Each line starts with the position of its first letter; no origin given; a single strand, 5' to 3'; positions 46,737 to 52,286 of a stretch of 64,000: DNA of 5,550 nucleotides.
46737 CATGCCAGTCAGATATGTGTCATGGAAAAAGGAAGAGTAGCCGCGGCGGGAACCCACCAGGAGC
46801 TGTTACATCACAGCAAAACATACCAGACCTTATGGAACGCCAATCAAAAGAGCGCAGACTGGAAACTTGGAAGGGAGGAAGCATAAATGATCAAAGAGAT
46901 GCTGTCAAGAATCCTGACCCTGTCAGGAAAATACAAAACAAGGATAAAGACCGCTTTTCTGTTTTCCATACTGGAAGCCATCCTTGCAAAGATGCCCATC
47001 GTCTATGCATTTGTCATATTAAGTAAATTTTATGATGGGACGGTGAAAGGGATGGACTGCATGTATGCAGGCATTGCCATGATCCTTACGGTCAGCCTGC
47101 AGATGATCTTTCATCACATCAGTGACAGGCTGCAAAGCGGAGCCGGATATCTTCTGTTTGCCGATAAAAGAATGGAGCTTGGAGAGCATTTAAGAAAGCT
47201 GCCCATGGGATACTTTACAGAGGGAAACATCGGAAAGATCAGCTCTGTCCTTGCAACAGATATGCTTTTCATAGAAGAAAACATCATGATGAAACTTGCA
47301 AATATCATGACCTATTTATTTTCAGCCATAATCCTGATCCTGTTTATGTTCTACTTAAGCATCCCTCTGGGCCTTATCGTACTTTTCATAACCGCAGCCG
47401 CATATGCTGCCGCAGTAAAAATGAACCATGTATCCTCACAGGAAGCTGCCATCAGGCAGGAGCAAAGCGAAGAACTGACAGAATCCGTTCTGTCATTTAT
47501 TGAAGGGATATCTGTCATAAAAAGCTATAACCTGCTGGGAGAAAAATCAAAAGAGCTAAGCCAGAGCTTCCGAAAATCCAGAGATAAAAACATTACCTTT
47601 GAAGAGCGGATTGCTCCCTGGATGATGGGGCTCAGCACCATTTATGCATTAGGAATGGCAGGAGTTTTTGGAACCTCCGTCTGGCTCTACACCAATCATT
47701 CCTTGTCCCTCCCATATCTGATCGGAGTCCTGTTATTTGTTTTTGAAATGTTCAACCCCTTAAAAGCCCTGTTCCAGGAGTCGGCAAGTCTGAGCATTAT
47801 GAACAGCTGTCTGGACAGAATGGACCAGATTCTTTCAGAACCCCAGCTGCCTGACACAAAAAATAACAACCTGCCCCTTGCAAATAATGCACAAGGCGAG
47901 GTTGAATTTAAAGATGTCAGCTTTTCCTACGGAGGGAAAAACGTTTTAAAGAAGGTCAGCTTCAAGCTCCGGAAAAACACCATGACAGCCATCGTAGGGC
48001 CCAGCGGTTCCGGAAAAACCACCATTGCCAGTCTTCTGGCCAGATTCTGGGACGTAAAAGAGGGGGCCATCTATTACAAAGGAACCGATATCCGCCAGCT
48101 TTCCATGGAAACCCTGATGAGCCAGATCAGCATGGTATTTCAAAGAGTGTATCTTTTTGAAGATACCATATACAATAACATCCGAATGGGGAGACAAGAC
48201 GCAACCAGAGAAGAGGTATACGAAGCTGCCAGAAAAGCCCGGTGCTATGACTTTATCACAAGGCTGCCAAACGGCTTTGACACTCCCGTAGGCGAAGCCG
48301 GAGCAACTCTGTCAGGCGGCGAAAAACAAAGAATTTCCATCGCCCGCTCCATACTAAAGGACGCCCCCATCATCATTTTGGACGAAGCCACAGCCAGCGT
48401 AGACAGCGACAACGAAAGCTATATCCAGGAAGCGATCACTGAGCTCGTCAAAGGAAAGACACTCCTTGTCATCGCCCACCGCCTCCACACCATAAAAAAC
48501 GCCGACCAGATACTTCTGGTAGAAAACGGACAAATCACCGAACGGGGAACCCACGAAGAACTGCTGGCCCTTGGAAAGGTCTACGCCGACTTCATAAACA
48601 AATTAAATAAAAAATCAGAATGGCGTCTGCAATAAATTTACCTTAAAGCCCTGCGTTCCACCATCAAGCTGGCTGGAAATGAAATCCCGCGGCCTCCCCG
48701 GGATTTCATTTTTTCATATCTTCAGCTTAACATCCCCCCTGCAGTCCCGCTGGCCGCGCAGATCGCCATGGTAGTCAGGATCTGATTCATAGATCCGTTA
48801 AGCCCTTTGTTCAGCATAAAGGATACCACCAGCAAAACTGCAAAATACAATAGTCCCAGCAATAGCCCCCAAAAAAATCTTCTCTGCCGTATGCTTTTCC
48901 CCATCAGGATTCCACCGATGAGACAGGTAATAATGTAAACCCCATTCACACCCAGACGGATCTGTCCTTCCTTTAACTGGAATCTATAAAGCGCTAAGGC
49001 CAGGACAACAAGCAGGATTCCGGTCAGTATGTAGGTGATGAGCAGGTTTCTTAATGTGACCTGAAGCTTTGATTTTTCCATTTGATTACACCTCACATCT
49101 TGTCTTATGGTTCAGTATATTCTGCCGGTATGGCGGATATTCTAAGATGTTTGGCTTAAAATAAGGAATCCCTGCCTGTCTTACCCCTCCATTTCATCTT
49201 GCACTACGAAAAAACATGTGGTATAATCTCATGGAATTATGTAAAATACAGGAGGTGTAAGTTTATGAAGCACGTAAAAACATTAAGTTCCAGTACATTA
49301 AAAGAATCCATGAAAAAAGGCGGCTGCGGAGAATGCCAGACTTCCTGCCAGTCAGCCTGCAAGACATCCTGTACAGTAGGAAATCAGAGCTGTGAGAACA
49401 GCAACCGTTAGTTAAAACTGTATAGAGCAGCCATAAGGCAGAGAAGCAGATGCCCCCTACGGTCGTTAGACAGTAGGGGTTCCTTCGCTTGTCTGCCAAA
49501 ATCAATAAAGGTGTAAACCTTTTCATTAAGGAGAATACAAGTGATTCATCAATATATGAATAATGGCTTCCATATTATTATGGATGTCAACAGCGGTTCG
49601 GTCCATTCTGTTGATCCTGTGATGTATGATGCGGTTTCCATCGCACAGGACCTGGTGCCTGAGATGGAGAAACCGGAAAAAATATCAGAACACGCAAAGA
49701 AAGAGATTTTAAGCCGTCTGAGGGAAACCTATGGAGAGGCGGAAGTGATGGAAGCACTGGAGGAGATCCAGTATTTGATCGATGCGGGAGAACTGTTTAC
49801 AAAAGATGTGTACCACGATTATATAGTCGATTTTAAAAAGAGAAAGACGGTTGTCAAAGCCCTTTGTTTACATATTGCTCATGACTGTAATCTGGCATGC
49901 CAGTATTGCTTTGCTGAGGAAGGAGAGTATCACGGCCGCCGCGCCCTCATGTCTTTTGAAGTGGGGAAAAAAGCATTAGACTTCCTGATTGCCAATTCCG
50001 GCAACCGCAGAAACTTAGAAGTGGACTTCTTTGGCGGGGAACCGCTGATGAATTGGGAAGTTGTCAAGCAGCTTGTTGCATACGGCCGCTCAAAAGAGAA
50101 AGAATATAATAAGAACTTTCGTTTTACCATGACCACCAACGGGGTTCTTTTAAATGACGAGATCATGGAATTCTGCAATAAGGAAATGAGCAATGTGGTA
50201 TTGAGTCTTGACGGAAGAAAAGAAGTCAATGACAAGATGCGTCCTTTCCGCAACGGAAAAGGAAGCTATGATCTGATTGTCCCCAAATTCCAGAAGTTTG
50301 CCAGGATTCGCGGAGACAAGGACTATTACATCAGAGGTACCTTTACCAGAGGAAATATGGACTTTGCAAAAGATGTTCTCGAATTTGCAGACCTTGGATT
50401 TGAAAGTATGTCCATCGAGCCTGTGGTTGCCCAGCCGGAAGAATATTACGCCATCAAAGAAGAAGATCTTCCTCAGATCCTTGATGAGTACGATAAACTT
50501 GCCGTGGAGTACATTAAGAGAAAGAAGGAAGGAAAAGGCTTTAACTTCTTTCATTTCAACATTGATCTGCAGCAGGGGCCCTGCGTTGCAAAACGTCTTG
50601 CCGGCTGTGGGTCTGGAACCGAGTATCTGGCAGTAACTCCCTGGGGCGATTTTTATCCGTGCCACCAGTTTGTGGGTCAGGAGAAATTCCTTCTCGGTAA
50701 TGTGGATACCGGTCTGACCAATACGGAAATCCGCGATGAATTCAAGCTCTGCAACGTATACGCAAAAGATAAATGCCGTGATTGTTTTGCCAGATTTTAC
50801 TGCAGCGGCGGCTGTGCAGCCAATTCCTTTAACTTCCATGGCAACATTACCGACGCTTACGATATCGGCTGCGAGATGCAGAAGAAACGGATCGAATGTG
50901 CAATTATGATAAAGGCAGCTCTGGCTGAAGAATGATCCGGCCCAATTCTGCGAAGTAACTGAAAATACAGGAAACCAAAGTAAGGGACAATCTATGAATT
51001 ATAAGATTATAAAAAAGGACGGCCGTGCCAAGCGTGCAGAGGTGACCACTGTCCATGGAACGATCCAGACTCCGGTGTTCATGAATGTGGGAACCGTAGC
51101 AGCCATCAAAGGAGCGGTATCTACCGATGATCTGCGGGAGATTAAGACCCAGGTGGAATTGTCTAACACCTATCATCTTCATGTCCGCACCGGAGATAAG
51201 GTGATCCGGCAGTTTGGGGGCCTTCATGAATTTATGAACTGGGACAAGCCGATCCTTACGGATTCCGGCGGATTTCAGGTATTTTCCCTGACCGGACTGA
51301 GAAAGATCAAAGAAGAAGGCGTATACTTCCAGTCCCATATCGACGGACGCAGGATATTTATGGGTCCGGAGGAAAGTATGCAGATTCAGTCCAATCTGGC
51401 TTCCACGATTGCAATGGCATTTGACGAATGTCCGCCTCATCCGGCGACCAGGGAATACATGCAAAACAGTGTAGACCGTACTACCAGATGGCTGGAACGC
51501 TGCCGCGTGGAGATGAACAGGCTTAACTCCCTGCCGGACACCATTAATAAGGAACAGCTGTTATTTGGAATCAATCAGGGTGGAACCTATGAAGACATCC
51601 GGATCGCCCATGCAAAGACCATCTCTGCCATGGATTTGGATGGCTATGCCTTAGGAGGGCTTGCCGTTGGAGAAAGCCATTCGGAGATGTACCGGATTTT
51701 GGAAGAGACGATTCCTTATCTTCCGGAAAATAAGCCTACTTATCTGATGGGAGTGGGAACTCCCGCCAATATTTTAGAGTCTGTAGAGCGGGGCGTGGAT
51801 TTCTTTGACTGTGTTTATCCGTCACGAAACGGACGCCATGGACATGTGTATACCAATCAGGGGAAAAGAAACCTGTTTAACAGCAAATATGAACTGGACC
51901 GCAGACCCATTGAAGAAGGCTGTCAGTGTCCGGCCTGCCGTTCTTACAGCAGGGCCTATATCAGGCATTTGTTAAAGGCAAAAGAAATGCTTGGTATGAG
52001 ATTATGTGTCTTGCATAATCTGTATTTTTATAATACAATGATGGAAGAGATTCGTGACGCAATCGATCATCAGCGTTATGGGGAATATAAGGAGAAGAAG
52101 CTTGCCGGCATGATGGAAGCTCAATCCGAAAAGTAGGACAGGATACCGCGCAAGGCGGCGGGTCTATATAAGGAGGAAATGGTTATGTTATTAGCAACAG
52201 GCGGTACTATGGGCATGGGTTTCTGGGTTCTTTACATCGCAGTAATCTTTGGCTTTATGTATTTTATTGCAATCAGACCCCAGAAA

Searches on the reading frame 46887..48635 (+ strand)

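Call 16: search_protein_families(library=pfam, proteins=[window:46887-48635:+])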
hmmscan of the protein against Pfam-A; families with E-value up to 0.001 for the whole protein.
window:46887-48635:+ (582 aa): 7 families
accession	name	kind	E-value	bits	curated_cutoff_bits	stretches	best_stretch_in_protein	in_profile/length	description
PF00005.33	ABC_tran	-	2e-31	109.9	25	1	354-503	1-137/137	ABC transporter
PF00664.28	ABC_membrane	-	3.7e-14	53.5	28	1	28-285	10-267/274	ABC transporter transmembrane region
PF02463.25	SMC_N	-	5.7e-11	42.7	40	1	356-546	17-212/220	RecF/RecN/SMC N terminal domain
PF20720.3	nSTAND3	-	4.9e-05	23.5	27.2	1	354-404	7-56/155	Novel STAND NTPase 3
PF13304.12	AAA_21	-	0.00064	20.3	27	0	366-493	1-137/304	AAA domain, putative AbiEii toxin, Type IV TA system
PF13175.12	AAA_15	-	0.00079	19.6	32.1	0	355-418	15-83/374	AAA ATPase domain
PF00270.35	DEAD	-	0.00089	19.5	26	0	363-520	13-145/167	DEAD/DEAH box helicase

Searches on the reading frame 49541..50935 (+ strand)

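Call 47: search_protein_families(library=pfam, proteins=[window:49541-50935:+], max_evalue=0.00001)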
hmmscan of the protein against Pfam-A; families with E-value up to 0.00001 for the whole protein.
window:49541-50935:+ (464 aa): 2 families
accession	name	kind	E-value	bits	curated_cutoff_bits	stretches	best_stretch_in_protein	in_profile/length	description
PF04055.27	Radical_SAM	-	7.6e-14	52.7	29.5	1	113-253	4-136/166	Radical SAM superfamily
PF13353.11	Fer4_12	-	3.4e-12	47.3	22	1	109-243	8-132/137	4Fe-4S single cluster domain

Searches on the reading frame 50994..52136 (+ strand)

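Call 47: search_protein_families(library=pfam, proteins=[window:50994-52136:+], max_evalue=0.00001)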
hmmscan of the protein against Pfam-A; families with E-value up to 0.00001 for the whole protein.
window:50994-52136:+ (380 aa): 1 family
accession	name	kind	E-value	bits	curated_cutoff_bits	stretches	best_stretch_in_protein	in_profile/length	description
PF01702.25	TGT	-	8.1e-157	522.3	26.3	1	12-371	3-353/357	Queuine tRNA-ribosyltransferase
